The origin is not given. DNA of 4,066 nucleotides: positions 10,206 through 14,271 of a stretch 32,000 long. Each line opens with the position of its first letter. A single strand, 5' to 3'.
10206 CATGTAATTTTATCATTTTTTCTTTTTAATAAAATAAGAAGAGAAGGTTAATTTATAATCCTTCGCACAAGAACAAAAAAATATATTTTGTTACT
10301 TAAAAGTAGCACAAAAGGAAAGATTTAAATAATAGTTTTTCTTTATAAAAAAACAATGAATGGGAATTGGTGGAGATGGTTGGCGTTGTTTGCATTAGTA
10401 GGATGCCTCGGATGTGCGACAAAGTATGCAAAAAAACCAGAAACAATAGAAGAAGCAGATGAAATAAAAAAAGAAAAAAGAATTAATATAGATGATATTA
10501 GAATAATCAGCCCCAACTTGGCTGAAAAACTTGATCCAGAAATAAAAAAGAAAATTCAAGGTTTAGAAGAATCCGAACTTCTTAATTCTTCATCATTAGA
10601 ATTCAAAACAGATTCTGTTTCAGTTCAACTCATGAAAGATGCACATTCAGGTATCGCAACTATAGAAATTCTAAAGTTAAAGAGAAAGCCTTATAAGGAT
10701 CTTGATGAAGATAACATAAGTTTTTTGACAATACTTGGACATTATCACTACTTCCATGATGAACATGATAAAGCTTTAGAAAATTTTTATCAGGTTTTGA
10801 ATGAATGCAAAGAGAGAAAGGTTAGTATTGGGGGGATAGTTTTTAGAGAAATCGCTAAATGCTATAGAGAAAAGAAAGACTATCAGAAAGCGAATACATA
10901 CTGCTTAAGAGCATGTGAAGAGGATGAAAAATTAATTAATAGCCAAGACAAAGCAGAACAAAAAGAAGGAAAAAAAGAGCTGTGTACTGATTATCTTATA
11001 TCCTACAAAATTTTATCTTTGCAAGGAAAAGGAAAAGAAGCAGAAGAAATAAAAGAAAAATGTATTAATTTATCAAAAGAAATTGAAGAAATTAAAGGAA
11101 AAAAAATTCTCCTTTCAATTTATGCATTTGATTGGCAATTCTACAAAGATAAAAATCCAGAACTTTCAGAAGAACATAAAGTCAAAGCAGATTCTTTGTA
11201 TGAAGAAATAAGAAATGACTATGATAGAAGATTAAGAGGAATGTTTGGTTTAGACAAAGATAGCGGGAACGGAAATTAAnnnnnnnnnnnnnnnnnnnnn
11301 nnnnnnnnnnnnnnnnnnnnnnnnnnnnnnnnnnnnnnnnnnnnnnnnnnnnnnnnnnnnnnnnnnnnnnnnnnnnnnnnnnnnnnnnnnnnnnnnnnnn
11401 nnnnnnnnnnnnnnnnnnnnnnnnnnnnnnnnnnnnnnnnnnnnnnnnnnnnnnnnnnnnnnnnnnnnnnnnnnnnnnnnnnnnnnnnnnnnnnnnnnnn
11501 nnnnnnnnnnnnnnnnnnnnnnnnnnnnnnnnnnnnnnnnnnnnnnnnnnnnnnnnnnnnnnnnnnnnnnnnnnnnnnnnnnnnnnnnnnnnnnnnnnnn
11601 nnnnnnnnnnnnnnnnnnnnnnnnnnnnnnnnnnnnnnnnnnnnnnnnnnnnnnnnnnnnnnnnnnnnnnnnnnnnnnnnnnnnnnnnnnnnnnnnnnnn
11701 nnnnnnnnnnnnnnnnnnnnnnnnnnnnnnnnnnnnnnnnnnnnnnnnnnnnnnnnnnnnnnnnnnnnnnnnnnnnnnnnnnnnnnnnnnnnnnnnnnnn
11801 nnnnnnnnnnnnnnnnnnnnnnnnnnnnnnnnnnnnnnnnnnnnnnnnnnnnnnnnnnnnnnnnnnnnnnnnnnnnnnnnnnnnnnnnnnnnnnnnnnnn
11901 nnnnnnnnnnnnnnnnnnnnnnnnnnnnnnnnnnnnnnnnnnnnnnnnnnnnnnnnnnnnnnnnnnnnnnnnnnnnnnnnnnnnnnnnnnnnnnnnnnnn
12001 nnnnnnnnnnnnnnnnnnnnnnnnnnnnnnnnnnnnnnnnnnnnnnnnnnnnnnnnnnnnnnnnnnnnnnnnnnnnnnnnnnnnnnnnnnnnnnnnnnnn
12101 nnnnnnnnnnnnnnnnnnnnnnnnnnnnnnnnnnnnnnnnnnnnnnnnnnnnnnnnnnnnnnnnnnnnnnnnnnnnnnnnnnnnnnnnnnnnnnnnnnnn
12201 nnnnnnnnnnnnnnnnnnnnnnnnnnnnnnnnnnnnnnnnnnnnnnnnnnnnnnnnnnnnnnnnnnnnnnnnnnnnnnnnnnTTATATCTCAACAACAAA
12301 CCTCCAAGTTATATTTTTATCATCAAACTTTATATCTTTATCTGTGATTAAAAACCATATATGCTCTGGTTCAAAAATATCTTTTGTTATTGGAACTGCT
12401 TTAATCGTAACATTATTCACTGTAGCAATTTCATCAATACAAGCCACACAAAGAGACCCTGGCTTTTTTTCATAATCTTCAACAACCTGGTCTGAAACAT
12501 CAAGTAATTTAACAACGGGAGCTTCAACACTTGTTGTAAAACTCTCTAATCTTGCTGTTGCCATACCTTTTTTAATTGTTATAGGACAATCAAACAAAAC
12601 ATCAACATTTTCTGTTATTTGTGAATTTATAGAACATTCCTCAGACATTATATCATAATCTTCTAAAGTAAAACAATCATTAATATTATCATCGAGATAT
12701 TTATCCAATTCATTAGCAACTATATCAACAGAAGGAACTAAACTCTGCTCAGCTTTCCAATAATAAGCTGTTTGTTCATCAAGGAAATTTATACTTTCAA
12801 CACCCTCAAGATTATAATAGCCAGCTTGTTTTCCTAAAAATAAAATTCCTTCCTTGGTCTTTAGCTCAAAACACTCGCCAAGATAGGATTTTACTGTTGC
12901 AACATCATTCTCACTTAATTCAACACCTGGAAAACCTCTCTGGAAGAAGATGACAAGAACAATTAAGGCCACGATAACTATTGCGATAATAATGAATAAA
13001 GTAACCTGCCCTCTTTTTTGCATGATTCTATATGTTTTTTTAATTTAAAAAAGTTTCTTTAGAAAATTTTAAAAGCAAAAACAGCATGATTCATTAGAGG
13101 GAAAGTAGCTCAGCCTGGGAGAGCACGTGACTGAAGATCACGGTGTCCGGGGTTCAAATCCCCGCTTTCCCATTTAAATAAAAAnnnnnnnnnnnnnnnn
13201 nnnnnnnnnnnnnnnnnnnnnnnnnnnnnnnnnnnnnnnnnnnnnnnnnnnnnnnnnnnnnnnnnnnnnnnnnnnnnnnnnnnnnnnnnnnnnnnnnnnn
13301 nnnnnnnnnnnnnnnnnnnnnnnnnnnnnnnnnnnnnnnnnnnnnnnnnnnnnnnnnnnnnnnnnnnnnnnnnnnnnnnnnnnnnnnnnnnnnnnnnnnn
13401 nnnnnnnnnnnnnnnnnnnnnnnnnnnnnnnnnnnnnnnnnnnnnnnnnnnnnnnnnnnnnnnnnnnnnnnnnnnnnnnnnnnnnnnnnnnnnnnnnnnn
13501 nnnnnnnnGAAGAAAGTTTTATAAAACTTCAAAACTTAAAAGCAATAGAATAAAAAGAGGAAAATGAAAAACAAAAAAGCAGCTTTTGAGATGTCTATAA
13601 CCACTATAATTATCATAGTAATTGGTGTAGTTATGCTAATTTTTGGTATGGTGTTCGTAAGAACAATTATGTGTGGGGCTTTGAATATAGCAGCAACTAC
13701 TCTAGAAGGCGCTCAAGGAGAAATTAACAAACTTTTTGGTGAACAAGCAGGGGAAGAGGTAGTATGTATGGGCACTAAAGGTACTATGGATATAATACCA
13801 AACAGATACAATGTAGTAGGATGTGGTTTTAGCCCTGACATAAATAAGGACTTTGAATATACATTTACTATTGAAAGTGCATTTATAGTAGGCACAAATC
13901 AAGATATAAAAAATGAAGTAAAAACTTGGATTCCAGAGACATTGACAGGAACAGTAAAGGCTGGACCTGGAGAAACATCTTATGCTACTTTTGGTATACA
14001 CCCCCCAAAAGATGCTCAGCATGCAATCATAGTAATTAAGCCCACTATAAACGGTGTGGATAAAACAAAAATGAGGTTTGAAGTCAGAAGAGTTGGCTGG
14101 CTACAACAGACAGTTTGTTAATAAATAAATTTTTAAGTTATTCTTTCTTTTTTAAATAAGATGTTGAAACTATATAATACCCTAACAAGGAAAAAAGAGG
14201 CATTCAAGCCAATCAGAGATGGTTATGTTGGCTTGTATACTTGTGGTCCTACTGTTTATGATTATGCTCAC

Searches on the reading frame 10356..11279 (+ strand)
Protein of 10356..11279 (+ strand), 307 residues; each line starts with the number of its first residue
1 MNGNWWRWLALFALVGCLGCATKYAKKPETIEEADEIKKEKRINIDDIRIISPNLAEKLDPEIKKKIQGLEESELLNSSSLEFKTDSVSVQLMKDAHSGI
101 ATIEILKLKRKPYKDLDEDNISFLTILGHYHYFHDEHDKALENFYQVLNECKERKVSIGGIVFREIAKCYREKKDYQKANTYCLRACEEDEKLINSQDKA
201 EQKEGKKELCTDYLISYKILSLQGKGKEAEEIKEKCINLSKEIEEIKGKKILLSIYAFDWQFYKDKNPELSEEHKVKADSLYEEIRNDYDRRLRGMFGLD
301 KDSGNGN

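Call 100: search_protein_families(library=pfam, proteins=[window:10356-11279:+], max_evalue=0.001)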
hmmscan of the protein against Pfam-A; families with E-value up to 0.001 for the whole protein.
window:10356-11279:+ (307 aa): 2 families
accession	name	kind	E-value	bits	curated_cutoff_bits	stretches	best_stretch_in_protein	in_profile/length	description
PF13424.12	TPR_12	-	0.00016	22.3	30.1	0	127-187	9-72/77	Tetratricopeptide repeat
PF07719.23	TPR_2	-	0.00064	20.1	27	0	164-191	5-32/34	Tetratricopeptide repeat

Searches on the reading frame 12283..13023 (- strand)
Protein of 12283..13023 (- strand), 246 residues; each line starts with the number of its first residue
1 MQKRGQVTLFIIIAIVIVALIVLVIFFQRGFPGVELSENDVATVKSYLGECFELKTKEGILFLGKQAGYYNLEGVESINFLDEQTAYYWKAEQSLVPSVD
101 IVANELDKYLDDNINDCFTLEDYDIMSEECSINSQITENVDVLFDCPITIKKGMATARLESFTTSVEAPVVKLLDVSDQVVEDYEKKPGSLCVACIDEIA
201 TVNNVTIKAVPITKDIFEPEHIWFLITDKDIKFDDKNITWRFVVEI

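Call 6: search_protein_families(library=pfam, proteins=[window:12283-13023:-], max_evalue=1)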
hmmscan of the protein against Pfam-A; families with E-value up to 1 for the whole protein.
window:12283-13023:- (246 aa): 2 families
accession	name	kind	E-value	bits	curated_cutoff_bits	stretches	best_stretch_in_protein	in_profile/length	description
PF22329.2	Nro1_C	-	0.042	14.3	27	1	130-202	9-80/142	Negative regulator of ofd1, C-terminal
PF10717.14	ODV-E18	-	0.14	12.4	28.1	1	8-37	25-54/87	Occlusion-derived virus envelope protein ODV-E18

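Call 7: search_protein_families(library=ncbifam, proteins=[window:12283-13023:-], max_evalue=1)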
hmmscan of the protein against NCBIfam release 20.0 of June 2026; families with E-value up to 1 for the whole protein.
window:12283-13023:- (246 aa): 0 families

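Call 46: search_protein_families(library=phrogs, proteins=[window:12283-13023:-], max_evalue=0.01)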
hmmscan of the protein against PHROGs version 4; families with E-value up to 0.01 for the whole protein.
window:12283-13023:- (246 aa): 0 families

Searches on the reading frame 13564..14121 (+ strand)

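Call 6: search_protein_families(library=pfam, proteins=[window:13564-14121:+], max_evalue=1)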
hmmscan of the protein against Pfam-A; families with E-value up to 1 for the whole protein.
window:13564-14121:+ (185 aa): 2 families
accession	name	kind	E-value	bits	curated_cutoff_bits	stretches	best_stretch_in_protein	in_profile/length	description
PF20990.2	DUF2207_C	-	0.13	12.4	33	1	2-42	130-172/247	Predicted membrane protein (DUF2207) C-terminal domain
PF11239.13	DUF3040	-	0.14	12.8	24.7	1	11-44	45-77/84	Protein of unknown function (DUF3040)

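Call 7: search_protein_families(library=ncbifam, proteins=[window:13564-14121:+], max_evalue=1)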
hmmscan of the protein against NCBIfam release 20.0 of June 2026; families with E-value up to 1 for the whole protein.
window:13564-14121:+ (185 aa): 0 families
